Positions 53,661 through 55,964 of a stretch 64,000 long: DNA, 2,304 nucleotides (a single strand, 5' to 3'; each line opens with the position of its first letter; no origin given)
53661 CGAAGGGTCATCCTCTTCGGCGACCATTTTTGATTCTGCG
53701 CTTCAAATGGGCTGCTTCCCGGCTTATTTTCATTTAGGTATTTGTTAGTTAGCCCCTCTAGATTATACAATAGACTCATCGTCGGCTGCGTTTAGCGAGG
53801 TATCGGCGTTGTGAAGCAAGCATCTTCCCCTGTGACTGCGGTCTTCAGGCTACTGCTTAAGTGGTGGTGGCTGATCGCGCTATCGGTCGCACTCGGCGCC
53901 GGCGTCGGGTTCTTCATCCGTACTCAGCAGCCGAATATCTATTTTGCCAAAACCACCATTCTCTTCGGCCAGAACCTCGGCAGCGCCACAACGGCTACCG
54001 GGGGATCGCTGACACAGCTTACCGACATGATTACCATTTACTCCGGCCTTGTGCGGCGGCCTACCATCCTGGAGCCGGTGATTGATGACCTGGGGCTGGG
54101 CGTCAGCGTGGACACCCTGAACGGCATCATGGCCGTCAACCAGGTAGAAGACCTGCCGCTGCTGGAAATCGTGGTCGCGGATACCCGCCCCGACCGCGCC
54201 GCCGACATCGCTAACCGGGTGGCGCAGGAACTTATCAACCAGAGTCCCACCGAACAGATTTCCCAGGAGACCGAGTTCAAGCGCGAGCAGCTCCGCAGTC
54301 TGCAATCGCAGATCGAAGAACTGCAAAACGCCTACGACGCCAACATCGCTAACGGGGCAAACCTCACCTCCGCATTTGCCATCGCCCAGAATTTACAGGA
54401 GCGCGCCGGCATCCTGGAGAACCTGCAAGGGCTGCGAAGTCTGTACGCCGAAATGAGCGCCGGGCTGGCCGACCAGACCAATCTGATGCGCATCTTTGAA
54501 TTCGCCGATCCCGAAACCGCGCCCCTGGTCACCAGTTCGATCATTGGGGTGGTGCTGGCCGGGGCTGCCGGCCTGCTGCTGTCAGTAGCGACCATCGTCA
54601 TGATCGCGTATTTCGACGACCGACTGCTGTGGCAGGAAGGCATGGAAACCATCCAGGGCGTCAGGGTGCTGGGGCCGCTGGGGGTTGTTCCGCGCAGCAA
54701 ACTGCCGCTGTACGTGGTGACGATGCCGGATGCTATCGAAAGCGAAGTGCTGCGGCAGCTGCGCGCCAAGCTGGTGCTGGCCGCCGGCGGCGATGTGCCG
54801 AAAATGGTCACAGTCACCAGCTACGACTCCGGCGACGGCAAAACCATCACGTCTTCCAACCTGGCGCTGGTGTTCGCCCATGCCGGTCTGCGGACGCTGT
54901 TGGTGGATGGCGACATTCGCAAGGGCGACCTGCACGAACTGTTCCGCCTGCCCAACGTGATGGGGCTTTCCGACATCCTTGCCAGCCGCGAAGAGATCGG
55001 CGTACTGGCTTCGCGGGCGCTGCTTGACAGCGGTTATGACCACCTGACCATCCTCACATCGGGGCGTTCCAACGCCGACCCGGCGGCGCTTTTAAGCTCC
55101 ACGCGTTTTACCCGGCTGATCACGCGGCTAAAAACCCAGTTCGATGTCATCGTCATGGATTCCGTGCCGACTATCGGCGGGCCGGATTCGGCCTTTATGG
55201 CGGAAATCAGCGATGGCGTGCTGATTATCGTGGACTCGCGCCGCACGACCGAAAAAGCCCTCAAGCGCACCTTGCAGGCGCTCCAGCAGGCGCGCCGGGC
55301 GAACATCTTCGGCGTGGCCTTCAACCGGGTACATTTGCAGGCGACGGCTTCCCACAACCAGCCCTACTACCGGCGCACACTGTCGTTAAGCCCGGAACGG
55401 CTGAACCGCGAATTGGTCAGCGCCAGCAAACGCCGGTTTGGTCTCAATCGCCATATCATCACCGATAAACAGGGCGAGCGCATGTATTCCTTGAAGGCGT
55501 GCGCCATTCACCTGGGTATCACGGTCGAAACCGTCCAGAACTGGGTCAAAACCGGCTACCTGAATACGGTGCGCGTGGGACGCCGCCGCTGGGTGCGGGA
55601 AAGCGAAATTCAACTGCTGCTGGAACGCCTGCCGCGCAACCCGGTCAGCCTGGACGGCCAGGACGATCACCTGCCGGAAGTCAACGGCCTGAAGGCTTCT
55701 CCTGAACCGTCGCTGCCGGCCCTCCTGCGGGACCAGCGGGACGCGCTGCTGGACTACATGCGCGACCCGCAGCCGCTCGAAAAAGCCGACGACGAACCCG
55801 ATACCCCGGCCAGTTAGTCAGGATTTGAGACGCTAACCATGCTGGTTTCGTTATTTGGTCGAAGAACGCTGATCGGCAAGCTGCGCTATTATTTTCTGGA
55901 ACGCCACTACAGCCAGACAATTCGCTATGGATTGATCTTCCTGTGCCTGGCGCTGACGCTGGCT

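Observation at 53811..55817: Wzc/BY-kinase fused to a C-terminal excisionase/MerR-like DNA-binding domain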

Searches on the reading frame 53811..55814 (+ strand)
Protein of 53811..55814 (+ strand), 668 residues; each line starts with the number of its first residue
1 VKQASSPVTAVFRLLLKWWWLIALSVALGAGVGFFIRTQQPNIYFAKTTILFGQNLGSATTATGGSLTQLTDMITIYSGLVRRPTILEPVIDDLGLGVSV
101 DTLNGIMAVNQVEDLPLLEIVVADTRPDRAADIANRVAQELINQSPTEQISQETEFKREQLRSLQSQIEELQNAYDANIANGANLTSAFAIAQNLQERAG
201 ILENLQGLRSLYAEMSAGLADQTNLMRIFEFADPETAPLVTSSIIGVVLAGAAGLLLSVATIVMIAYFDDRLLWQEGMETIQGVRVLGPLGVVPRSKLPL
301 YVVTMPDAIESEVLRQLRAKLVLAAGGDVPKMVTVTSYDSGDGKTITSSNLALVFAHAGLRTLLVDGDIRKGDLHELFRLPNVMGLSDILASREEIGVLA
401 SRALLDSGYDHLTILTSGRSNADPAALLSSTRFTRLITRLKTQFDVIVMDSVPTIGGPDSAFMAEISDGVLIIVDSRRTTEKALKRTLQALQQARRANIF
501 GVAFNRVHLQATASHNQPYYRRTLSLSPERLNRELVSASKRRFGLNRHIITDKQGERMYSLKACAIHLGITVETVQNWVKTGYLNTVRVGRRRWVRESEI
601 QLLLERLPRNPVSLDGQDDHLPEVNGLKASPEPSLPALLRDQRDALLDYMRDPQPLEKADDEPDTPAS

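Call 3: search_protein_families(library=pfam, proteins=[window:53811-55814:+], max_evalue=1)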
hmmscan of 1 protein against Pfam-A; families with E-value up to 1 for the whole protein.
window:53811-55814:+ (668 aa): 15 families
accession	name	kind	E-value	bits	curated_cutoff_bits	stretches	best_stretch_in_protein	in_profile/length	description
PF13614.12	AAA_31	-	2.1e-09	38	27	1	331-496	2-169/177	AAA domain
PF01656.29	CbiA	-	3.5e-09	37.1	25.4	1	333-523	1-99/125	CobQ/CobB/MinD/ParA nucleotide binding domain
PF02706.20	Wzz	-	2.9e-06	27.9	25.5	1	11-94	8-91/91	Chain length determinant protein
PF12728.13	HTH_17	-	2.8e-05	24.7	27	1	567-606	10-49/51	Helix-turn-helix domain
PF10609.15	ParA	-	0.00027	20.9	27.1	1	329-512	2-180/246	NUBPL iron-transfer P-loop NTPase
PF07201.16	HrpJ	-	0.0075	17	25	1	154-216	92-149/166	HrpJ-like domain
PF07825.17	Exc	-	0.016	15.6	23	1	572-613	19-62/77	Excisionase-like protein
PF13518.12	HTH_28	-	0.034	14.7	25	1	557-580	12-34/52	Helix-turn-helix domain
PF13500.12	AAA_26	-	0.063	13.6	27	0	462-510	123-170/198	AAA domain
PF21531.3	Rv2175c_wHTH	-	0.071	13.5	27.1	0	555-593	12-50/57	DNA-binding protein Rv2175c, wHTH domain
PF18949.5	DUF5693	-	0.071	12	29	0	486-608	43-168/609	Family of unknown function (DUF5693)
PF18196.7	Cdh1_DBD_1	-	0.16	12.7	26.4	1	121-210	26-118/120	Chromodomain helicase DNA-binding domain 1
PF00448.28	SRP54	-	0.16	12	22.7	1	341-451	11-123/196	SRP54-type protein, GTPase domain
PF00142.24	Fer4_NifH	-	0.18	11.7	25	0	340-414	9-83/271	4Fe-4S iron sulfur cluster binding proteins, NifH/frxC family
PF02413.22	Caudo_TAP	-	0.23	12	22.1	1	125-185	36-100/131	Caudovirales tail fibre assembly protein, lambda gpK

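Call 4: search_protein_families(library=ncbifam, proteins=[window:53811-55814:+], max_evalue=1)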
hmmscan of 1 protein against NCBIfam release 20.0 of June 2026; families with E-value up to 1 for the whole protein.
window:53811-55814:+ (668 aa): 27 families (the best 25 are shown)
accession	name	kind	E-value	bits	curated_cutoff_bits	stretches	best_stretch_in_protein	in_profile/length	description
TIGR01007.1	eps_fam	subfamily_domain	2.3e-37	128.5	108.05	1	315-517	4-200/204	polysaccharide biosynthesis tyrosine autokinase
TIGR03029.1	EpsG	equivalog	8.3e-30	103.9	313.8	1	305-494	78-263/274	chain length determinant protein tyrosine kinase EpsG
TIGR03018.1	pepcterm_TyrKin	hypoth_equivalog_domain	6.7e-29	100.7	230.65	1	309-497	10-202/207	XrtA-associated tyrosine autokinase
NF008568.0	PRK11519.1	equivalog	1.1e-26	93.2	1068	1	300-521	496-712/720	tyrosine-protein kinase Wzc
NF007350.0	PRK09841.1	equivalog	3.1e-26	91.7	1248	1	297-521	498-717/726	tyrosine-protein kinase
TIGR01005.1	eps_transp_fam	subfamily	6.2e-23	80.9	411.7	1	294-510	510-721/754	exopolysaccharide transport protein family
TIGR01006.1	polys_exp_MPA1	subfamily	1.2e-12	47.7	296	2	13-139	15-142/226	CspC family polysaccharide chain length determinant protein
TIGR01968.1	minD_bact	equivalog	1.1e-09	38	212.9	1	331-508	2-174/261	septum site-determining protein MinD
TIGR03815.1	CpaE_hom_Actino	equivalog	1.3e-08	34.4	154.45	1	303-494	87-272/340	septum site-determining protein Ssd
TIGR01969.1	minD_arch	subfamily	2.6e-08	33.3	201.75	1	332-511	2-174/251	cell division ATPase MinD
NF041546.1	ParA_partition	equivalog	1.8e-05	24.4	180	2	429-496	62-128/203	ParA family partition ATPase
TIGR03453.1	partition_RepA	equivalog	0.00017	20.5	348.45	1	327-368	101-142/387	plasmid partitioning protein RepA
TIGR01764.1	excise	domain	0.00044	20.5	28.8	1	567-605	10-48/49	excisionase family DNA-binding protein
NF008079.0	PRK10818.1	equivalog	0.00048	19.5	508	1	331-489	3-158/270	septum site-determining protein MinD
TIGR03007.1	pepcterm_ChnLen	equivalog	0.00081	17.7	278.85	1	134-293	298-463/498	XrtA system polysaccharide chain length determinant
NF033787.1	HTH_BldC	subfamily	0.072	12.9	77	1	573-604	17-49/49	BldC family transcriptional regulator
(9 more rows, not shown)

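Call 5: find_homologous_proteins(query=window:53811-55814:+, max_evalue=0.00001)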
Query window:53811-55814:+ (668 aa): 207 proteins with E <= 0.00001 among 8000 candidates; the best 120 are listed.
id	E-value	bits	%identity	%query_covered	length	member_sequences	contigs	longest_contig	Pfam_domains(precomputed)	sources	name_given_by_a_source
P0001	0.0e+0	1454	100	100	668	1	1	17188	PF02706.21,PF01656.30,PF13614.13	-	-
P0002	0.0e+0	1438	100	99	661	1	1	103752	PF12728.14,PF02706.21,PF01656.30,PF13614.13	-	-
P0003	0.0e+0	1266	85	100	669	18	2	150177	PF12728.14,PF01656.30,PF13614.13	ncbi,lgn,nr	ncbi:MAG: hypothetical protein DWB42_02215 [Chloroflexi bacterium]|nr:hypothetical protein [Chlorofl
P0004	0.0e+0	1039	72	98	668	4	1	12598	PF10609.16,PF01656.30,PF13614.13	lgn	-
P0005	0.0e+0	1026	68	99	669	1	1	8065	PF12728.14,PF02706.21,PF01656.30,PF13614.13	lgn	-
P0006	0.0e+0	1015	69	99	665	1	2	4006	PF02706.21,PF10609.16,PF01656.30,PF13614.13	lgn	-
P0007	8.2e-298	1007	68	99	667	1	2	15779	PF02706.21,PF01656.30,PF13614.13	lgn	-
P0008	3.0e-296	1002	69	100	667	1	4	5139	PF02706.21,PF10609.16,PF01656.30,PF13614.13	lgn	-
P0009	9.3e-291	984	67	99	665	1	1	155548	PF02706.21,PF10609.16,PF01656.30,PF13614.13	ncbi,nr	ncbi:MAG: polysaccharide biosynthesis tyrosine autokinase [Chloroflexi bacterium]|nr:polysaccharide 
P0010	3.4e-279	946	64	100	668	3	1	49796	PF12728.14,PF02706.21,PF01656.30,PF13614.13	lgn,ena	-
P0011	1.0e-277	941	64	98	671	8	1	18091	PF02706.21,PF01656.30,PF13614.13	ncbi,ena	-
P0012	1.9e-277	940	64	100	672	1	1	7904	PF01656.30,PF13614.13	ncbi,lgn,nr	ncbi:MAG TPA: polysaccharide biosynthesis tyrosine autokinase [Phototrophicaceae bacterium]|nr:polys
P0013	2.8e-243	827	56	99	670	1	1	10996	PF12728.14,PF10609.16,PF01656.30,PF13614.13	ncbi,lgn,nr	ncbi:MAG: polysaccharide biosynthesis tyrosine autokinase [Anaerolineae bacterium]|nr:polysaccharide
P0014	1.6e-242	825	60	94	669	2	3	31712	PF01656.30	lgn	-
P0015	4.1e-242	823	57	97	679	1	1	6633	PF12728.14,PF10609.16,PF01656.30,PF13614.13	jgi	jgi:capsular exopolysaccharide synthesis family protein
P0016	5.4e-242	823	58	99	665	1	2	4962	PF12728.14,PF01656.30,PF13614.13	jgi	jgi:capsular exopolysaccharide synthesis family protein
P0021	7.4e-238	809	56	99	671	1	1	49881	PF12728.14,PF01656.30,PF13614.13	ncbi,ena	-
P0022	8.4e-238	809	55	99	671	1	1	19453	PF12728.14,PF01656.30,PF13614.13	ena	-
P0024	1.9e-236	804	56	98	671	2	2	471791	PF12728.14,PF10609.16,PF01656.30,PF13614.13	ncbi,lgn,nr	ncbi:MAG: polysaccharide biosynthesis tyrosine autokinase [Anaerolineaceae bacterium]|nr:polysacchar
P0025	4.6e-236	803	57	99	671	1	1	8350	PF12728.14,PF01656.30,PF13614.13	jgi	jgi:polysaccharide biosynthesis transport protein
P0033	2.3e-233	794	56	99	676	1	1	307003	PF12728.14,PF10609.16,PF01656.30,PF13614.13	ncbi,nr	ncbi:MAG: polysaccharide biosynthesis tyrosine autokinase [Anaerolineaceae bacterium]|nr:polysacchar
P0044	4.3e-230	783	57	98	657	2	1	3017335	PF01656.30,PF13614.13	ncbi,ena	-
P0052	4.4e-225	767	52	99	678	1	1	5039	PF12728.14,PF10609.16,PF01656.30,PF13614.13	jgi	jgi:capsular exopolysaccharide synthesis family protein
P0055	3.2e-224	764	54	99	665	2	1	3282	PF12728.14,PF01656.30,PF13614.13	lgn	-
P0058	1.2e-222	759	54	99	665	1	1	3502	PF12728.14,PF01656.30,PF13614.13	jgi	jgi:capsular exopolysaccharide synthesis family protein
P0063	1.7e-218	745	53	99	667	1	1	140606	PF12728.14,PF10609.16,PF01656.30,PF13614.13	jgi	jgi:capsular exopolysaccharide synthesis family protein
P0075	7.8e-213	726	52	99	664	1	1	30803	PF12728.14,PF10609.16,PF01656.30,PF13614.13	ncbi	-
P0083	4.2e-211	721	52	99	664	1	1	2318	PF12728.14,PF01656.30,PF13614.13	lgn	-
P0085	9.8e-211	720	52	98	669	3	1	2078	PF12728.14,PF01656.30,PF13614.13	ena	-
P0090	2.3e-192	659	50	97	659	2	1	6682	PF12728.14,PF02706.21,PF10609.16,PF01656.30,PF13614.13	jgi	jgi:capsular exopolysaccharide synthesis family protein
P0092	9.4e-191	654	47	99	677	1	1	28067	PF12728.14,PF01656.30,PF13614.13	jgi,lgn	-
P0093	8.6e-189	647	49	97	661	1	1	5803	PF12728.14,PF01656.30,PF13614.13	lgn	-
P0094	2.8e-188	645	47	99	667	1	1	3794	PF12728.14,PF01656.30,PF13614.13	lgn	-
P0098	5.7e-187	641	51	88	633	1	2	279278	PF12728.14,PF10609.16,PF01656.30,PF13614.13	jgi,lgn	jgi:capsular exopolysaccharide synthesis family protein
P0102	5.4e-185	635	49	97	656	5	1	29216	PF12728.14,PF02706.21,PF01656.30,PF13614.13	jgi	-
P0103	3.1e-184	632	47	97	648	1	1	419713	PF01656.30,PF13614.13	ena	-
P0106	6.5e-182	624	48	98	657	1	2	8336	PF12728.14,PF02706.21,PF10609.16,PF01656.30,PF13614.13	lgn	-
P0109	2.7e-180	619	46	99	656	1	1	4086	PF12728.14,PF01656.30,PF13614.13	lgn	-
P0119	5.0e-169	582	45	99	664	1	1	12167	PF12728.14,PF01656.30,PF13614.13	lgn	-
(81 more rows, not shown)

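Call 17: find_encoding_contigs(protein=P0044, flank=10000, max_places=2)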
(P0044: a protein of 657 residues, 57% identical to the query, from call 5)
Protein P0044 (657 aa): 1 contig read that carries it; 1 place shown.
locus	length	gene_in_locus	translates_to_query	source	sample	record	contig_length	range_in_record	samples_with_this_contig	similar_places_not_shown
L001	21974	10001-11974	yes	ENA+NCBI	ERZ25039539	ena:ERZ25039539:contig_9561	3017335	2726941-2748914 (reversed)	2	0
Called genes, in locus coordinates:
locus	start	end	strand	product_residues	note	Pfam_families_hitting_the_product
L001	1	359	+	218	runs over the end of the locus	-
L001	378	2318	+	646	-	PF13522:GATase_6, PF13537:GATase_7, PF00733:Asn_synthase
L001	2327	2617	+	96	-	-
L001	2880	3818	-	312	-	PF26791:AAPxQ, PF00092:VWA, PF13519:VWA_2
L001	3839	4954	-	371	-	PF07728:AAA_5 (faint), PF01078:Mg_chelatase, PF17863:AAA_lid_2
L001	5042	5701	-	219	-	-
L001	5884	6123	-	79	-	-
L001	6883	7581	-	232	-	PF13302:Acetyltransf_3 (weak), PF12746:GNAT_acetyltran (weak)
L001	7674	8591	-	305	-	PF00248:Aldo_ket_red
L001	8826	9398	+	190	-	PF01174:SNO, PF07685:GATase_3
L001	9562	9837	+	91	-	-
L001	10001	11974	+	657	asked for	PF13614:AAA_31, PF01656:CbiA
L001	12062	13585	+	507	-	PF04932:Wzy_C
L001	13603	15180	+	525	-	PF15892:BNR_4 (faint), PF13088:BNR_2, PF02012:BNR (faint)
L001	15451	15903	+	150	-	-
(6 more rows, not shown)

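Call 18: find_encoding_contigs(protein=P0103, flank=10000, max_places=2)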
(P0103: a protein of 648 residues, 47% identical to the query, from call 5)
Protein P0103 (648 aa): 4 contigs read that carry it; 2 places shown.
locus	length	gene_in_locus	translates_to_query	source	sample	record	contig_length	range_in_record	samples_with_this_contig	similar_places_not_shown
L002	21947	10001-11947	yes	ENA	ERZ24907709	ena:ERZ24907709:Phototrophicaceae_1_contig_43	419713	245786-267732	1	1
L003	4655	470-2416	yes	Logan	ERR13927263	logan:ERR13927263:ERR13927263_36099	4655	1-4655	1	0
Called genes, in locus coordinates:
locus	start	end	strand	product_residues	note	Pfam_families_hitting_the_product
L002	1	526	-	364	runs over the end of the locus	-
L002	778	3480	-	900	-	PF12704:MacB_PCD, PF02687:FtsX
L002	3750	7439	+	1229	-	PF00069:Pkinase, PF07714:PK_Tyr_Ser-Thr, PF13428:TPR_14 (faint), PF13431:TPR_17 (faint), PF07719:TPR_2 (faint), PF07721:TPR_4 (faint), PF13432:TPR_16 (weak), PF14559:TPR_19, +9 more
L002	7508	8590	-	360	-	PF13439:Glyco_transf_4, PF20706:GT4-conflict, PF00534:Glycos_transf_1, PF13692:Glyco_trans_1_4, PF13524:Glyco_trans_1_2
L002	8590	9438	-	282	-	-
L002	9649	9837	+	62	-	PF28087:HVO_2523 (weak)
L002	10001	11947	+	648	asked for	PF13614:AAA_31 (weak), PF01656:CbiA (weak)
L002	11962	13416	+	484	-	PF04932:Wzy_C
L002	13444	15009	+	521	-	PF15892:BNR_4 (faint), PF13088:BNR_2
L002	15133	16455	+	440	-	PF00070:Pyr_redox (weak), PF00890:FAD_binding_2 (faint), PF01266:DAO, PF01593:Amino_oxidase, PF13450:NAD_binding_8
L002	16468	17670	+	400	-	PF13439:Glyco_transf_4, PF13579:Glyco_trans_4_4, PF00534:Glycos_transf_1 (weak), PF13692:Glyco_trans_1_4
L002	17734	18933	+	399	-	PF13439:Glyco_transf_4, PF13579:Glyco_trans_4_4, PF00534:Glycos_transf_1, PF13692:Glyco_trans_1_4, PF13524:Glyco_trans_1_2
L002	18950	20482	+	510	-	PF13727:CoA_binding_3, PF02397:Bac_transf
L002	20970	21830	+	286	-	PF05721:PhyH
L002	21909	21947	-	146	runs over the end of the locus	PF02657:SufE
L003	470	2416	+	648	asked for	PF13614:AAA_31 (weak), PF01656:CbiA (weak)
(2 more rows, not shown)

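Call 24: predict_structure(alignment_id=A2)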
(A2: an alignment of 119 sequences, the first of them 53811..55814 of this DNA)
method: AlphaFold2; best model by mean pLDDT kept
length: 668 residues; sequences in the alignment: 119
mean_pLDDT: 85.4   pTM: 0.65
mean pLDDT of the five models: 85.4, 84.1, 83.6, 82.6, 81.4
residues with pLDDT >= 90: 402; 70-90: 169; 50-70: 46; < 50: 51
segments of 3 or more residues with pLDDT < 50: 1-4, 59-61, 511-524, 624-635, 652-668
pLDDT, mean of each block of 10 residues (from residue 1): 61 90 95 91 94 65 68 91 95 94 96 91 95 96 75 76 90 91 87 90 92 80 76 88 87 95 88 88 94 89 93 96 96 95 92 97 96 92 95 93 94 96 94 95 97 93 96 93 95 94 85 39 59 77 74 92 93 93 93 94 89 68 42 51 71 47 43
secondary structure, 60 per line:
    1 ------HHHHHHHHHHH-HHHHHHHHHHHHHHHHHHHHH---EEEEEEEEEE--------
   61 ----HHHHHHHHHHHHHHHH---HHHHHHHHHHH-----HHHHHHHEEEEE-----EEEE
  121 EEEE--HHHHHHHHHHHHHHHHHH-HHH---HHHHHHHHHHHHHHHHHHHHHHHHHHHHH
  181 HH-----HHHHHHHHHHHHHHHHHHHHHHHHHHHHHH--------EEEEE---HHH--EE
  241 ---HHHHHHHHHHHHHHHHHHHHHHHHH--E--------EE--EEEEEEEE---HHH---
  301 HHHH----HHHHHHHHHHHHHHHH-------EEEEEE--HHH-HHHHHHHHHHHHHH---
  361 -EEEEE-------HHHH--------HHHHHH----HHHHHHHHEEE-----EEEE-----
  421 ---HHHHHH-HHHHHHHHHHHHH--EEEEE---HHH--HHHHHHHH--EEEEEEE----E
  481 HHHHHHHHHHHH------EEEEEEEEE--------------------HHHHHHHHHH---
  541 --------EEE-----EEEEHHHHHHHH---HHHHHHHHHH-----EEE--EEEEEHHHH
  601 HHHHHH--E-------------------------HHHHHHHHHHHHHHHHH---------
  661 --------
elements in order (helices of 4 or more, strands of 3 or more residues): H7-17 H19-39 E43-52 H65-80 H84-94 H100-106 E107-111 E117-124 H127-144 H152-182 H188-217 E226-230 H244-268 E284-291 H301-304 H309-324 E332-337 H344-357 E362-366 H374-377 H386-391 H396-403 E404-406 E412-415 H424-429 H431-443 E446-450 H459-466 E469-475 H481-492 E499-507 H528-537 E549-551 E557-560 H561-568 H572-581 E587-589 E592-596 H597-606 H635-651

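Call 34: find_related_loci(query=A1, collection=genome_contigs, flank=10000)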
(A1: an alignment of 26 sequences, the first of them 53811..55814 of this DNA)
Query A1 (668 aa) in genome_contigs; peptide patterns used: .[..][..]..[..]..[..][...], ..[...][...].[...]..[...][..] (x = any residue, [..] = any of these).
64 stretches matched a pattern; 43 encode a relative of the query (tblastn E <= 1e-3); 43 distinct loci.
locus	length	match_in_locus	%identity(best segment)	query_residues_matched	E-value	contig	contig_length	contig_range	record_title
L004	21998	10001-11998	85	1-666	0e+0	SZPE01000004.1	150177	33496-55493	Anaerolineae bacterium CFX8 ZYPT4scaffold_87, whole genome shotgun sequence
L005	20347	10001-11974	72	1-654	0e+0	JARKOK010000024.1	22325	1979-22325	MAG: Aggregatilineales bacterium isolate D137_maxbin.019 k141_230027, whole genome shotgun sequence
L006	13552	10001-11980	66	1-658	0e+0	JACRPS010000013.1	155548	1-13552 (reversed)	MAG: Chloroflexi bacterium isolate NC_groundwater_1993_Pr3_S-0.65um_60_4 SR2-18-Sp65_coassembly_scaffold_14948, whole ge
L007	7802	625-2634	63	1-665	0e+0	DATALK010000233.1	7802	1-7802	MAG TPA_asm: Phototrophicaceae bacterium isolate SMAG_U6962 k141_432547, whole genome shotgun sequence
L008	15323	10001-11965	64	4-655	0e+0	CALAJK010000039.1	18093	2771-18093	MAG: uncultured Anaerolineae bacterium isolate L1_Bin_METABAT__196_1 genome assembly, contig: c_000001610984, whole geno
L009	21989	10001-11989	57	3-662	0e+0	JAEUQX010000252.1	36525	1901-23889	MAG: Anaerolineae bacterium isolate new MAG-262 k141_2781472, whole genome shotgun sequence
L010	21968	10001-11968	56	1-652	0e+0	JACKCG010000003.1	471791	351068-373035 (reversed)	MAG: Anaerolineaceae bacterium isolate HK-STAS-CHLO-41 HK-STAS-CHLO-41_3, whole genome shotgun sequence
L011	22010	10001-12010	56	1-662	0e+0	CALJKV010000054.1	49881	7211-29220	MAG TPA_asm: uncultured Chloroflexi bacterium isolate SRR6227243_bin.47_CONCOCT_v1.1_MAG genome assembly, contig: ERZ795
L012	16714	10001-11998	56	4-662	0e+0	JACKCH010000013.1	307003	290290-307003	MAG: Anaerolineaceae bacterium isolate HK-STAS-CHLO-42 HK-STAS-CHLO-42_13, whole genome shotgun sequence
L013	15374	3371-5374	55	1-661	0e+0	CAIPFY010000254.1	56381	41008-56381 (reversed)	MAG: uncultured Chloroflexi bacterium isolate Loclat_bin-07687 genome assembly, contig: bin-07687:254/464, whole genome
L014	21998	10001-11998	86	1-666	0e+0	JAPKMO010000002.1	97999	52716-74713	MAG: Anaerolineae bacterium isolate AMX57 NODE_2_length_97999_cov_1.651896:GC=0.619, whole genome shotgun sequence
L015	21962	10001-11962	57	1-657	0e+0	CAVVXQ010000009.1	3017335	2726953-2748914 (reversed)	MAG: uncultured Chloroflexia bacterium isolate MFD05442.bin.2.222 genome assembly, contig: contig_9561, whole genome sho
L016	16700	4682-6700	55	3-663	0e+0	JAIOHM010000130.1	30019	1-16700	MAG: Anaerolineae bacterium isolate MAG_04 contig_175448, whole genome shotgun sequence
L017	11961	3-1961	55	15-668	0e+0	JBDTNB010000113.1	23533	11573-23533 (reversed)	MAG: Chloroflexota bacterium isolate cluster3_bin.14 NODE_7130_length_23533_cov_15.275705, whole genome shotgun sequence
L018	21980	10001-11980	54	4-665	0e+0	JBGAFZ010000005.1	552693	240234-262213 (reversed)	MAG: Aggregatilineales bacterium isolate MAG_MBR_H125.55 MBRH125-55_opera_contig_94, whole genome shotgun sequence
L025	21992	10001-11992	53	1-661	0e+0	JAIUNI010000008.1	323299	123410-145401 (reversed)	MAG: Chloroflexota bacterium isolate ANAER1 spades-bin.52~NODE_123_length_323299_cov_3.32045, whole genome shotgun seque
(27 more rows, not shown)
